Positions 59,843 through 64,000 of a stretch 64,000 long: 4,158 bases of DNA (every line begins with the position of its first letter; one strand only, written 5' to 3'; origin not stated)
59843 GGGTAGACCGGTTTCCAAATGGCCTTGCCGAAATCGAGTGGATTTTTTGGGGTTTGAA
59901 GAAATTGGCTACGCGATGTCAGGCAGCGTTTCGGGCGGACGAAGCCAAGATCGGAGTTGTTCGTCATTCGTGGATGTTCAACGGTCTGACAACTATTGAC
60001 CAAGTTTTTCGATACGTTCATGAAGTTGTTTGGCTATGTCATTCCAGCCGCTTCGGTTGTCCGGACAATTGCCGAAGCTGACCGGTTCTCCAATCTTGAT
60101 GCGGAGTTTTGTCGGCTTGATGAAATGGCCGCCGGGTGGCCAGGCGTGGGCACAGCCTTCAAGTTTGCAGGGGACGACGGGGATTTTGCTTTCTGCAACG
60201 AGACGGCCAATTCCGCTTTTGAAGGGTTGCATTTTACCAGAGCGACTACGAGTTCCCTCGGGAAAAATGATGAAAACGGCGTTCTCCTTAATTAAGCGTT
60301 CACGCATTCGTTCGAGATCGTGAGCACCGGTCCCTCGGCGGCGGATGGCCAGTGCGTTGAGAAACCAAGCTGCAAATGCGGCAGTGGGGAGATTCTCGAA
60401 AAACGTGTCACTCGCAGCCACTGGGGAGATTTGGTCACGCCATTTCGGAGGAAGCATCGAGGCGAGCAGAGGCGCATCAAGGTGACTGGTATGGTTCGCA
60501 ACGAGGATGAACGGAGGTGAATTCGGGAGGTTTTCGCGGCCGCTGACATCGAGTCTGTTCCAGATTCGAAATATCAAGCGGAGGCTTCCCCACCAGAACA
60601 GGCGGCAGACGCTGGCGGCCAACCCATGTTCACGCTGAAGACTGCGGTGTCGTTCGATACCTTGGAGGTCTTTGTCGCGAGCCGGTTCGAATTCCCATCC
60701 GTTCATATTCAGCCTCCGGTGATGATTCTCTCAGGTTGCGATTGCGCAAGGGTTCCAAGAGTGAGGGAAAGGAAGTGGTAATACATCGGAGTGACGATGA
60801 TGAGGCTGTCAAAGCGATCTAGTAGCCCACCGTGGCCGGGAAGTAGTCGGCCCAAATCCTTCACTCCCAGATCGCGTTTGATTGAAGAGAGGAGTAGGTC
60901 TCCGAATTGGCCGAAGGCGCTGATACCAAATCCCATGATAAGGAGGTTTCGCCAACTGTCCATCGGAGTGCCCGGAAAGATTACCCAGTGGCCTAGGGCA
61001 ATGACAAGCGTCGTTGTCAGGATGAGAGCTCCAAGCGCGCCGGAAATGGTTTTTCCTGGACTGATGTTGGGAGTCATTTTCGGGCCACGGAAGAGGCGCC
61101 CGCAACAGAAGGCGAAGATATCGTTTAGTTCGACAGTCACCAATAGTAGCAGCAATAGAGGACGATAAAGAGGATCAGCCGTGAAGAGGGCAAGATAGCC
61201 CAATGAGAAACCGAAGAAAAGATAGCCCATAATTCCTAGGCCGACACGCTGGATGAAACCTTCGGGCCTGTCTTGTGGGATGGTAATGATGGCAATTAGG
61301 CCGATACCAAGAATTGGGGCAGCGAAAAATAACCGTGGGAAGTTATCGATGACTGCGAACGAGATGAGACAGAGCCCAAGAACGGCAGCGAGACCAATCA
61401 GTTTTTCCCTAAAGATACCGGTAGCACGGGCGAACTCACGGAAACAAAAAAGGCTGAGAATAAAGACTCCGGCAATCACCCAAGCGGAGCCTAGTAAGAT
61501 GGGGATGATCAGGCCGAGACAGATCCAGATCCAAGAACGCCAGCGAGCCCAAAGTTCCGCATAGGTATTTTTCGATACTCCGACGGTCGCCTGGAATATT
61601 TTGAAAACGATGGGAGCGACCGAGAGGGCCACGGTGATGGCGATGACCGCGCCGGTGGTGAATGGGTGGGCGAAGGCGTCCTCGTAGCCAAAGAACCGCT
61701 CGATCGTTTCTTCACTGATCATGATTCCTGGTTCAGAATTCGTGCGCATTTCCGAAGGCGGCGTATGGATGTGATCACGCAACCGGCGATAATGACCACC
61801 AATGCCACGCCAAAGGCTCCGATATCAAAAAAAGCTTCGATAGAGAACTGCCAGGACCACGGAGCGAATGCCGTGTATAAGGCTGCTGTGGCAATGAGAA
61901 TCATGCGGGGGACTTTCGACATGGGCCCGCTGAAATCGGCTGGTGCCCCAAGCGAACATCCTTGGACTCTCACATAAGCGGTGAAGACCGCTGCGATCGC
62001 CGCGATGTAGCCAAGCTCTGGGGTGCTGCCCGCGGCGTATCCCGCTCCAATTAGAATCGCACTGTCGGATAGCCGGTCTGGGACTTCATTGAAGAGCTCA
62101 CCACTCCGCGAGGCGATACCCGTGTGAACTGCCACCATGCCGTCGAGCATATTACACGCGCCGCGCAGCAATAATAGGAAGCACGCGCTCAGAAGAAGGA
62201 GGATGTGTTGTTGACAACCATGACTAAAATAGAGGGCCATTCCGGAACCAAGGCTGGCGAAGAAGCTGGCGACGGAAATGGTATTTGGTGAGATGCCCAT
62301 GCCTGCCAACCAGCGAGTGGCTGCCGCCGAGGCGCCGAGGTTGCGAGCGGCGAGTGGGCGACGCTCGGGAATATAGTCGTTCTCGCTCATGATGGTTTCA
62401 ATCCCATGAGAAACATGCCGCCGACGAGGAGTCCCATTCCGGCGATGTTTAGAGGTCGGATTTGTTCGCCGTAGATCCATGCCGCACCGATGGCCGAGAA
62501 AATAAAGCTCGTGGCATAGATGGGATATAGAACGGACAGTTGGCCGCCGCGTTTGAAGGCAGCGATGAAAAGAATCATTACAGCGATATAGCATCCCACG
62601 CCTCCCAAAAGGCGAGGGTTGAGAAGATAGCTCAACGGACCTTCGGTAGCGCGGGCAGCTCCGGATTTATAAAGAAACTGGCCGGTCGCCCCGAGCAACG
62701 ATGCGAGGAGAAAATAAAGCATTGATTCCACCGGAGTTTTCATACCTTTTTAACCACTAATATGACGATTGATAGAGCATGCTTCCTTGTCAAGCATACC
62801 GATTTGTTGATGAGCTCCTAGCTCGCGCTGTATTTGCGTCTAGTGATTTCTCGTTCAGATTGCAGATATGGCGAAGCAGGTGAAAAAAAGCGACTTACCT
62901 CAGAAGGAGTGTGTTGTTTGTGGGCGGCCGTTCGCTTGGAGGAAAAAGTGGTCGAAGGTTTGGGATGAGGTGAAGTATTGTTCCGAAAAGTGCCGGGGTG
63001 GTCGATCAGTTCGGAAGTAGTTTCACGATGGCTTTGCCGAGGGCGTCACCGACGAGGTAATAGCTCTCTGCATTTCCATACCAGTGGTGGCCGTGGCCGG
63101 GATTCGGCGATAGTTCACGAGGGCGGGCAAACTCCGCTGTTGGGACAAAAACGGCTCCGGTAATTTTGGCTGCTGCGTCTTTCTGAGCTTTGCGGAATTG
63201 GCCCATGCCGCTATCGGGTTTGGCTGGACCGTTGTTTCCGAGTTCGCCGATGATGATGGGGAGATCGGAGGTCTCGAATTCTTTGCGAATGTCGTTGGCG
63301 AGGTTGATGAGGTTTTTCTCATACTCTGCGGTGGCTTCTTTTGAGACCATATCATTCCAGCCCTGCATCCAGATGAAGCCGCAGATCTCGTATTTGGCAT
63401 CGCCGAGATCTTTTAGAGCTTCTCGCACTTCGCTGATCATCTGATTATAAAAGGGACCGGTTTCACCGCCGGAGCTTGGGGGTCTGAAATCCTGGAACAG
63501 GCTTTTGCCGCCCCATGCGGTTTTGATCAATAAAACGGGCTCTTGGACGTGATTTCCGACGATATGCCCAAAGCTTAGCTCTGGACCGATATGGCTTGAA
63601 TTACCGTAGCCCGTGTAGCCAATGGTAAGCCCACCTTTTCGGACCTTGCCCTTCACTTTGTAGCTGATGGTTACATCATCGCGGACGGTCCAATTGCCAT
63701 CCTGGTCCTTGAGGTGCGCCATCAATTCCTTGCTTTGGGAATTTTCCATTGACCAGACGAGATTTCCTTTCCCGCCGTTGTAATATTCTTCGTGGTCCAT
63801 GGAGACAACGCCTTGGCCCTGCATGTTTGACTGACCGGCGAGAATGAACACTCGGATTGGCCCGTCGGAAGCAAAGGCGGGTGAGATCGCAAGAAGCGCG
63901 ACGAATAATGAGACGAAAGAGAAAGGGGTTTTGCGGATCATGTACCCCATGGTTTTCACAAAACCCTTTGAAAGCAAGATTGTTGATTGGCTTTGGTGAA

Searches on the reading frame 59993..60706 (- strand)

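Call 59: search_protein_families(library=pfam, proteins=[window:59993-60706:-], max_evalue=0.01)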
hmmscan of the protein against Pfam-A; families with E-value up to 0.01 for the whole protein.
window:59993-60706:- (237 aa): 1 family
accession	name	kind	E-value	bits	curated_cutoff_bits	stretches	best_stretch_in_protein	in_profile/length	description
PF01553.26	Acyltransferase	-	1.2e-27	96.8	23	1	51-181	1-130/132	Acyltransferase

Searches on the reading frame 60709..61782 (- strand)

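Call 59: search_protein_families(library=pfam, proteins=[window:60709-61782:-], max_evalue=0.01)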
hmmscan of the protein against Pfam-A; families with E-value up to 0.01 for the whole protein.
window:60709-61782:- (357 aa): 1 family
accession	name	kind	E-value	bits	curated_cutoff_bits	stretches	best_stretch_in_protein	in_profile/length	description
PF01148.25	CTP_transf_1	-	2.9e-48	165.4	24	1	79-340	2-263/264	Cytidylyltransferase family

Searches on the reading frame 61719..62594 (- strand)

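Call 59: search_protein_families(library=pfam, proteins=[window:61719-62594:-], max_evalue=0.01)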
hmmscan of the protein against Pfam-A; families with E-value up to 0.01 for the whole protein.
window:61719-62594:- (291 aa): 1 family
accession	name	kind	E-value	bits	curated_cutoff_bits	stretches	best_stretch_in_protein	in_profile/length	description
PF01066.26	CDP-OH_P_transf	-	2.6e-05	25.1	22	1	102-254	3-138/152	CDP-alcohol phosphatidyltransferase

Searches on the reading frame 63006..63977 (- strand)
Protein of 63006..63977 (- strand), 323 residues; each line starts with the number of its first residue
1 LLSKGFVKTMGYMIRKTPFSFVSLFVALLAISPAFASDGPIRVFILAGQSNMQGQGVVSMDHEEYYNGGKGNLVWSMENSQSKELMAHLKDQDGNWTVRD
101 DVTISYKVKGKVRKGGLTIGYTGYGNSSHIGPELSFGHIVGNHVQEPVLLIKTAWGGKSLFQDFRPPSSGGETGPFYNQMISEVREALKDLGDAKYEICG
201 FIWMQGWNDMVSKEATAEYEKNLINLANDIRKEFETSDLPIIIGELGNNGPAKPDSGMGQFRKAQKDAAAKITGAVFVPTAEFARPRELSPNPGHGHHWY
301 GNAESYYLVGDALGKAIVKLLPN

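Call 39: find_encoding_contigs(protein=window:63006-63977:-, flank=10000, max_places=6)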
Protein window:63006-63977:- (323 aa): no gene with exactly this product is on record in the collection.

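Call 59: search_protein_families(library=pfam, proteins=[window:63006-63977:-], max_evalue=0.01)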
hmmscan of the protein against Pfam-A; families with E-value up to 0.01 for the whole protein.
window:63006-63977:- (323 aa): 1 family
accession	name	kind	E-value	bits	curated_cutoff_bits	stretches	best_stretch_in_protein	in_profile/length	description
PF03629.24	SASA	-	3e-31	109.2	24.8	1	42-282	3-198/226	Carbohydrate esterase, sialic acid-specific acetylesterase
